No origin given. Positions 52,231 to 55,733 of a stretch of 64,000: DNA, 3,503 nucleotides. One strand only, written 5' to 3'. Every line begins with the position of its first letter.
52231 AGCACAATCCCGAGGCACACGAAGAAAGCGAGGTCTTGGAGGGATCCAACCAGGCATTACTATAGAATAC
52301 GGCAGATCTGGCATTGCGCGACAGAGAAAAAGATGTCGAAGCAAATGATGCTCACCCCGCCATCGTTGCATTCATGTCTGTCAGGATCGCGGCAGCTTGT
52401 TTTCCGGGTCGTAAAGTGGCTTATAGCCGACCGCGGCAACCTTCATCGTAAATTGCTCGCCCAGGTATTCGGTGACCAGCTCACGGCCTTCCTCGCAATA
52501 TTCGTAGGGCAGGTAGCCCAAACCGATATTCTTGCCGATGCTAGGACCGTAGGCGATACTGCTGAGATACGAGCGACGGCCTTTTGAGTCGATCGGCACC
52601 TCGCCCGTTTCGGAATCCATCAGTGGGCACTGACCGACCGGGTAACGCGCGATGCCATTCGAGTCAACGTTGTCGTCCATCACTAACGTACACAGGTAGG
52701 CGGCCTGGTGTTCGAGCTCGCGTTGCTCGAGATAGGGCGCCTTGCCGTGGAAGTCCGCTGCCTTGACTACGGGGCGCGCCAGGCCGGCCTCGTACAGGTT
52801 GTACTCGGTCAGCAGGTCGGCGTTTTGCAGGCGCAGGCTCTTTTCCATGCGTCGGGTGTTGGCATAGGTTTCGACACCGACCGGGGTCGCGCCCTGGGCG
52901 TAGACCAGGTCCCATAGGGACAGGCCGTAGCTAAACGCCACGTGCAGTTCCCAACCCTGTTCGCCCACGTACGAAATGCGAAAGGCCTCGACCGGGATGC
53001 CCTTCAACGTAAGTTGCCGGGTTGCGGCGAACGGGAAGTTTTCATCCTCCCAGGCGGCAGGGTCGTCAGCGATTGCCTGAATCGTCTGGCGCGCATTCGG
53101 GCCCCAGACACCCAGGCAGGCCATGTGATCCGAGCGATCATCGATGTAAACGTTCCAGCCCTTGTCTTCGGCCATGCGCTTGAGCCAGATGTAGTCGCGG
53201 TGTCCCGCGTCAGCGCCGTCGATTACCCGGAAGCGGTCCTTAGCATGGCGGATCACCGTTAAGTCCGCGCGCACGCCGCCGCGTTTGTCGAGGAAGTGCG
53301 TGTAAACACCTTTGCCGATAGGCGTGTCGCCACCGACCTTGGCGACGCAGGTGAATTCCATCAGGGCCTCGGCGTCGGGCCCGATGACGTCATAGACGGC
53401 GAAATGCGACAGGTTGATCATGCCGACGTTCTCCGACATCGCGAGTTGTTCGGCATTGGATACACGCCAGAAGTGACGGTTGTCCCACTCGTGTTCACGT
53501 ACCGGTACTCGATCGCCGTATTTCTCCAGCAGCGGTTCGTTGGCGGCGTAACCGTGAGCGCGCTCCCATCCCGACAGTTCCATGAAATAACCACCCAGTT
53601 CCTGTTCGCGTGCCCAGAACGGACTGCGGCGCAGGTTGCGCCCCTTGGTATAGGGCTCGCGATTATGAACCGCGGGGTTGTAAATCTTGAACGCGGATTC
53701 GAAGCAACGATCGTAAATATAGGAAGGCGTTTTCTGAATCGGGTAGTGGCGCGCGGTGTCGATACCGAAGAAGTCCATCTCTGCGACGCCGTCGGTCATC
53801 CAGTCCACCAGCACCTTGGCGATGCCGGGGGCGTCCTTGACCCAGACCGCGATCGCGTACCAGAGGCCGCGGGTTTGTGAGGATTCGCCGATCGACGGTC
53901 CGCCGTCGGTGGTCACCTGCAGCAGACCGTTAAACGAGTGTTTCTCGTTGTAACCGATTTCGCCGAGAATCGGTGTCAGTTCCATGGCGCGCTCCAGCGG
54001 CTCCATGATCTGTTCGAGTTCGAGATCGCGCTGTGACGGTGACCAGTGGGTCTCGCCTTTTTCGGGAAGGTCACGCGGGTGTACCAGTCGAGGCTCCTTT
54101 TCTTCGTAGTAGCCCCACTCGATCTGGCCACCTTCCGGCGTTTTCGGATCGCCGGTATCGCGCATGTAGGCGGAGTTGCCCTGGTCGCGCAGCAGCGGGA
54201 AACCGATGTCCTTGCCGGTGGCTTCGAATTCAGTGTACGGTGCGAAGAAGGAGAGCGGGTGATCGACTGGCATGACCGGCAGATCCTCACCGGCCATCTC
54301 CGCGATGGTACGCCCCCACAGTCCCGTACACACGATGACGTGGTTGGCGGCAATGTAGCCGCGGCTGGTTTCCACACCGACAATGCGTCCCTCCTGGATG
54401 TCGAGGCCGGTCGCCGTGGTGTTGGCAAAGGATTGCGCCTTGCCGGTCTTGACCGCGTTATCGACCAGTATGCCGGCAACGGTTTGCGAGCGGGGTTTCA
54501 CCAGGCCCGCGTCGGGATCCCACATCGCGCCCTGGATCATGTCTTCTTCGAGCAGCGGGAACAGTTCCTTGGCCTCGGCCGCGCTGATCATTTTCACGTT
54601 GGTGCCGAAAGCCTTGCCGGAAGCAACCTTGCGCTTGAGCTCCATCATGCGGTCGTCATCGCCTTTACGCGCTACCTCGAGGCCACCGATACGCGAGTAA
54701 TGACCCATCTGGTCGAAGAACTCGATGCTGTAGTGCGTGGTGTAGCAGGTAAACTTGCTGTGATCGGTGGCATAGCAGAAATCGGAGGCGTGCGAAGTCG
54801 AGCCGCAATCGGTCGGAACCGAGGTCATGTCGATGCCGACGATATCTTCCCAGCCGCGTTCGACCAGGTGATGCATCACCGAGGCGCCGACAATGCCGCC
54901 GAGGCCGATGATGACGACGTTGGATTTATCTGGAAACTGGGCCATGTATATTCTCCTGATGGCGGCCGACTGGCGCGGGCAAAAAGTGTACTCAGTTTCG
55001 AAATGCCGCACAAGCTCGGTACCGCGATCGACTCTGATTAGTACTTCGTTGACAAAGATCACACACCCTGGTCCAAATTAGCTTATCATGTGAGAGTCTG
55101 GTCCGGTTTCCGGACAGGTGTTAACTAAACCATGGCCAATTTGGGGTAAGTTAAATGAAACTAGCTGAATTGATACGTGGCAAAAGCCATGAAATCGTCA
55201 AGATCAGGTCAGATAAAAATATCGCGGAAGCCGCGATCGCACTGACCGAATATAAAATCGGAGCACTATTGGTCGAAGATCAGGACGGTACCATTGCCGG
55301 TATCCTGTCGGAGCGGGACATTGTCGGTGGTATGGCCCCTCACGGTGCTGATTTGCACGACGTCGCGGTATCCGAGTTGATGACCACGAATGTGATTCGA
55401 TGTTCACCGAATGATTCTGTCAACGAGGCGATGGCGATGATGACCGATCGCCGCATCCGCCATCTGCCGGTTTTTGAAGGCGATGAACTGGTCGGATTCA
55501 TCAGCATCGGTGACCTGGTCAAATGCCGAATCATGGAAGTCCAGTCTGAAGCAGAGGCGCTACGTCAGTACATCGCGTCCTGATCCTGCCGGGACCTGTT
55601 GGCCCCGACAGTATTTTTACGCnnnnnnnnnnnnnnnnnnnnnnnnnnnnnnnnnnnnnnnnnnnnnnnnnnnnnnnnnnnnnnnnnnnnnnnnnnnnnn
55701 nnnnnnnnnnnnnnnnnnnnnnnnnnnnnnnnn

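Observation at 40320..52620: A roughly 12 kb periplasmic sulfur-oxidation island bracketed by direct copies of the 3' end of the dimethylglycine dehydrogenase gene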

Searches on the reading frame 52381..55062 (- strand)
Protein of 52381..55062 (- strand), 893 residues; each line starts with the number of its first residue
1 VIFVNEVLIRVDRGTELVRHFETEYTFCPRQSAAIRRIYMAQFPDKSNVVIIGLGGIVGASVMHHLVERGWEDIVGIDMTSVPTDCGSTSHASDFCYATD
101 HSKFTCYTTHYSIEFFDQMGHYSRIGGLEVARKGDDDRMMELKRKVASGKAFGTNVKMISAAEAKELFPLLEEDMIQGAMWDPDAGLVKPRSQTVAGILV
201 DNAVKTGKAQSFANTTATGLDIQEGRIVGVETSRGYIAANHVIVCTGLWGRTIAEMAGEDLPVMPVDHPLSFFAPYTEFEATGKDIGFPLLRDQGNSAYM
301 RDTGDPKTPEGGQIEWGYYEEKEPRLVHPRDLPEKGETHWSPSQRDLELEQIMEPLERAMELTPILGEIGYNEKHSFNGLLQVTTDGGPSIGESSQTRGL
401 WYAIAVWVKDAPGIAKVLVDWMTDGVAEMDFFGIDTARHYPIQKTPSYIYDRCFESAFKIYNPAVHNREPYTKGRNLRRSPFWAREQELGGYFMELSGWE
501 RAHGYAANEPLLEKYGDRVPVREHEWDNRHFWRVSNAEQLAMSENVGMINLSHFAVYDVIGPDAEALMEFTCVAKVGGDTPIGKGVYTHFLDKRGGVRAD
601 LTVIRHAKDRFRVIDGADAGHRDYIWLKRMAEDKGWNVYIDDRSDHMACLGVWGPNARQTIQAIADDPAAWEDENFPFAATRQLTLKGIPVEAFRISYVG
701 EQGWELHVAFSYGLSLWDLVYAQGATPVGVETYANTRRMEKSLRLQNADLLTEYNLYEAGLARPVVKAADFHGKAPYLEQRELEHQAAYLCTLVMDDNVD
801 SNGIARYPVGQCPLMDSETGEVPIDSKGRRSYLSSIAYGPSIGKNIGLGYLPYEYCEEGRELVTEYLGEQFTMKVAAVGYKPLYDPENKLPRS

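Call 9: search_protein_families(library=pfam, proteins=[window:52381-55062:-], max_evalue=0.01)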
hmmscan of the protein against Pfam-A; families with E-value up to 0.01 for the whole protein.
window:52381-55062:- (893 aa): 4 families
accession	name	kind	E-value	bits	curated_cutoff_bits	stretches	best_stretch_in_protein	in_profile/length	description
PF01571.26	GCV_T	-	1.9e-55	188.3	25.6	1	484-762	3-253/255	Aminomethyltransferase folate-binding domain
PF01266.30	DAO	-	5.9e-42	144.9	27.9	1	49-421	2-353/353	FAD dependent oxidoreductase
PF16350.10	FAO_M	-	4.5e-10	40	27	1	424-480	1-56/56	FAD dependent oxidoreductase central domain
PF08669.17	GCV_T_C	-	3.4e-07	30.5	25.9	1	831-885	29-80/80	Glycine cleavage T-protein C-terminal barrel domain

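Call 15: find_homologous_proteins(query=window:52381-54945:-, max_evalue=1e-50)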
Query window:52381-54945:- (854 aa): 3018 proteins with E <= 1e-50 among 8000 candidates; the best 120 are listed.
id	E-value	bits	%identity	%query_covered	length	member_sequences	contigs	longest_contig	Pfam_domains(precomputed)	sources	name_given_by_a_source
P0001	0.0e+0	1874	92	100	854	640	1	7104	PF01571.27,PF08669.18,PF01266.31,PF16350.11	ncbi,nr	ncbi:MAG: FAD-dependent oxidoreductase [Gammaproteobacteria bacterium]|nr:FAD-dependent oxidoreducta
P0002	0.0e+0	1785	87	100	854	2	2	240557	PF01571.27,PF08669.18,PF01266.31,PF16350.11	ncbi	-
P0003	0.0e+0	1773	86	100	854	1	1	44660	PF01571.27,PF08669.18,PF01266.31,PF16350.11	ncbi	-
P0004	0.0e+0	1770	86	100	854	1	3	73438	PF01571.27,PF08669.18,PF01266.31,PF16350.11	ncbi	-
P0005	0.0e+0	1768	85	100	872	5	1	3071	PF01571.27,PF08669.18,PF01266.31,PF16350.11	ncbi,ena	-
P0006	0.0e+0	1738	84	100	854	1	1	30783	PF01571.27,PF08669.18,PF01266.31,PF16350.11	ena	-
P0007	0.0e+0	1738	84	100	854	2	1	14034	PF01571.27,PF08669.18,PF01266.31,PF16350.11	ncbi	-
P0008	0.0e+0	1706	83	100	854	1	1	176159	PF01571.27,PF08669.18,PF01266.31,PF16350.11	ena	-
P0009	0.0e+0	1685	82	100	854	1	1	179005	PF01571.27,PF08669.18,PF01266.31,PF16350.11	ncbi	ncbi:MAG: FAD-dependent oxidoreductase [Pseudomonadota bacterium]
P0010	0.0e+0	1629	80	100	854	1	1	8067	PF01571.27,PF08669.18,PF01266.31,PF16350.11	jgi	jgi:glycine cleavage system aminomethyltransferase T/glycine/D-amino acid oxidase-like deaminating e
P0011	0.0e+0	1628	79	100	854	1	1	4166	PF01571.27,PF08669.18,PF01266.31,PF16350.11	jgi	jgi:glycine cleavage system aminomethyltransferase T/glycine/D-amino acid oxidase-like deaminating e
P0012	0.0e+0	1627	80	100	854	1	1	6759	PF01571.27,PF08669.18,PF01266.31,PF16350.11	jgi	jgi:glycine cleavage system aminomethyltransferase T/glycine/D-amino acid oxidase-like deaminating e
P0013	0.0e+0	1626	80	100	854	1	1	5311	PF01571.27,PF08669.18,PF01266.31,PF16350.11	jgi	jgi:glycine cleavage system aminomethyltransferase T/glycine/D-amino acid oxidase-like deaminating e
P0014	0.0e+0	1618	79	100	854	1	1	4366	PF01571.27,PF08669.18,PF01266.31,PF16350.11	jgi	jgi:glycine cleavage system aminomethyltransferase T/glycine/D-amino acid oxidase-like deaminating e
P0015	0.0e+0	1618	79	100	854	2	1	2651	PF01571.27,PF08669.18,PF01266.31,PF16350.11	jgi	-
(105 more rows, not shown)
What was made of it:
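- On Dimethylglycine/sarcosine dehydrogenase family: Calls 9, 15.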

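Call 18: find_encoding_contigs(protein=P0001, flank=10000, max_places=6)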
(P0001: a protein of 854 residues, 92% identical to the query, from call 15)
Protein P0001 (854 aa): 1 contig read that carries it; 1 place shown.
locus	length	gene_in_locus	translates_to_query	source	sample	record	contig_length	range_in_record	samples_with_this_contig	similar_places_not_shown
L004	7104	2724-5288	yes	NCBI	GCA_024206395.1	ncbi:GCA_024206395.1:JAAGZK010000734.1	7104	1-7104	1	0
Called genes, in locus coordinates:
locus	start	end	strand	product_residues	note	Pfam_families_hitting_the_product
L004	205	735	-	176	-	-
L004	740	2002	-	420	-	PF13088:BNR_2 (faint), PF02012:BNR (faint)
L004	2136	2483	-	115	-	-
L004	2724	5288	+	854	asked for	PF01266:DAO, PF16350:FAO_M, PF01571:GCV_T, PF08669:GCV_T_C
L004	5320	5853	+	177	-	-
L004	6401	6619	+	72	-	-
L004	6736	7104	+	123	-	?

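Call 19: find_encoding_contigs(protein=P0002, flank=10000, max_places=4)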
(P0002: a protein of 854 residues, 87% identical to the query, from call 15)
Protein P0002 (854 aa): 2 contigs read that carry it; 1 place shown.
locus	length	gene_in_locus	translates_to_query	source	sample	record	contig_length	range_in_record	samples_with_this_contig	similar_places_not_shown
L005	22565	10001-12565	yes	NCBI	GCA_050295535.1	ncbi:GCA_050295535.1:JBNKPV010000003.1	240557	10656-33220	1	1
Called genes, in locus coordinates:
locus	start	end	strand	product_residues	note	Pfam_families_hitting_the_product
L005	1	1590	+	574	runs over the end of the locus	PF09976:TPR_21 (faint), PF13174:TPR_6 (faint), PF13181:TPR_8 (faint), PF13432:TPR_16 (weak), PF14559:TPR_19, PF23914:TPR_CcmH_CycH, PF13432:TPR_16, PF23914:TPR_CcmH_CycH (weak), +20 more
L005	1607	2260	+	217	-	PF03550:LolB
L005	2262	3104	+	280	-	PF00288:GHMP_kinases_N, PF08544:GHMP_kinases_C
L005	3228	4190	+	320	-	PF13793:Pribosyltran_N, PF00156:Pribosyltran, PF14572:Pribosyl_synth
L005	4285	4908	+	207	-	PF01386:Ribosomal_L25p, PF14693:Ribosomal_TL5_C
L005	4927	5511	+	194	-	PF01195:Pept_tRNA_hydro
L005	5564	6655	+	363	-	PF01926:MMR_HSR1, PF02421:FeoB_N, PF06071:YchF-GTPase_C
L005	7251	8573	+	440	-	-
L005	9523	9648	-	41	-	-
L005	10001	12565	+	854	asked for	PF01266:DAO, PF16350:FAO_M, PF01571:GCV_T, PF08669:GCV_T_C (weak)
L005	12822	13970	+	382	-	PF03435:Sacchrp_dh_NADP, PF16653:Sacchrp_dh_C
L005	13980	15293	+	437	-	PF01266:DAO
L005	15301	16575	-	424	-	PF07992:Pyr_redox_2 (faint), PF13738:Pyr_redox_3 (faint), PF01266:DAO, PF03486:HI0933_like (faint), PF12831:FAD_oxidored (faint)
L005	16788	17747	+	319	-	PF01965:DJ-1_PfpI, PF12833:HTH_18, PF00165:HTH_AraC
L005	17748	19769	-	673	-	PF00111:Fer2 (faint), PF17650:RACo_linker, PF17651:Raco_middle, PF14574:RACo_C_ter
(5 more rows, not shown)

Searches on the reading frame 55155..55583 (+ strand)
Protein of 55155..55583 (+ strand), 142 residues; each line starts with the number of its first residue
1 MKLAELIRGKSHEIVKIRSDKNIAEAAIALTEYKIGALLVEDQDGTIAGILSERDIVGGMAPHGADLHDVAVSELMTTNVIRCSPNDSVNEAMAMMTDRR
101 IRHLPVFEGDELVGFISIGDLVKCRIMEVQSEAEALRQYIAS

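Call 11: search_protein_families(library=pfam, proteins=[window:55155-55583:+], max_evalue=0.001)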
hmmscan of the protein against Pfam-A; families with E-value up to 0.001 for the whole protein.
window:55155-55583:+ (142 aa): 1 family
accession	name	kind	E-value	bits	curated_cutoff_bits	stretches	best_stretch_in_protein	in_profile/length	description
PF00571.33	CBS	-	4.3e-25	88.2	24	2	72-123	1-53/57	CBS domain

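Call 29: find_encoding_contigs(protein=window:55155-55583:+, flank=10000, max_places=10)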
Protein window:55155-55583:+ (142 aa): 6 contigs read that carry it; 5 places shown.
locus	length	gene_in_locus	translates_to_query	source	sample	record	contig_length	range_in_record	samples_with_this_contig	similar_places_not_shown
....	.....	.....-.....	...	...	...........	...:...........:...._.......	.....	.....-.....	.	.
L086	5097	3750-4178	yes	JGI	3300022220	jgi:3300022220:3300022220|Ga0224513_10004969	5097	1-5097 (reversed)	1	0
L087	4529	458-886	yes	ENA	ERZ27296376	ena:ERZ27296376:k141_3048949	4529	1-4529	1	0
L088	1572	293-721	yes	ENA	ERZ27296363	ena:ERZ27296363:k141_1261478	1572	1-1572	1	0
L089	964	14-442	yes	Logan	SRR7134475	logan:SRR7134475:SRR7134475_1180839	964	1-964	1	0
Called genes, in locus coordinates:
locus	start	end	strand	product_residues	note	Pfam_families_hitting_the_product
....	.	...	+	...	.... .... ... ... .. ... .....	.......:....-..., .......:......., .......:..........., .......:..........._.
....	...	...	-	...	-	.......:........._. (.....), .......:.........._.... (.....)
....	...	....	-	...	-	-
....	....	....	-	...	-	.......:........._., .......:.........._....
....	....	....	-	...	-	-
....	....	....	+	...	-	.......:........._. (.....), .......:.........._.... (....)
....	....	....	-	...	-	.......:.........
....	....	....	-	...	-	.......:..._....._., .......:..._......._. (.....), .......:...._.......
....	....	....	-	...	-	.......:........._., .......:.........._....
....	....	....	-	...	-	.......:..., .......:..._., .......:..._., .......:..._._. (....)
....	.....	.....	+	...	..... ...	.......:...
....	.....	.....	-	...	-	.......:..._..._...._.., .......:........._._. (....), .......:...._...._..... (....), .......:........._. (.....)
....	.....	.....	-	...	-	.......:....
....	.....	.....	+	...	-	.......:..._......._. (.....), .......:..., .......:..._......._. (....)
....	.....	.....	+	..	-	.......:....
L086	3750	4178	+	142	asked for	PF00571:CBS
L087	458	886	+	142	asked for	PF00571:CBS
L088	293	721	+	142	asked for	PF00571:CBS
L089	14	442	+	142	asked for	PF00571:CBS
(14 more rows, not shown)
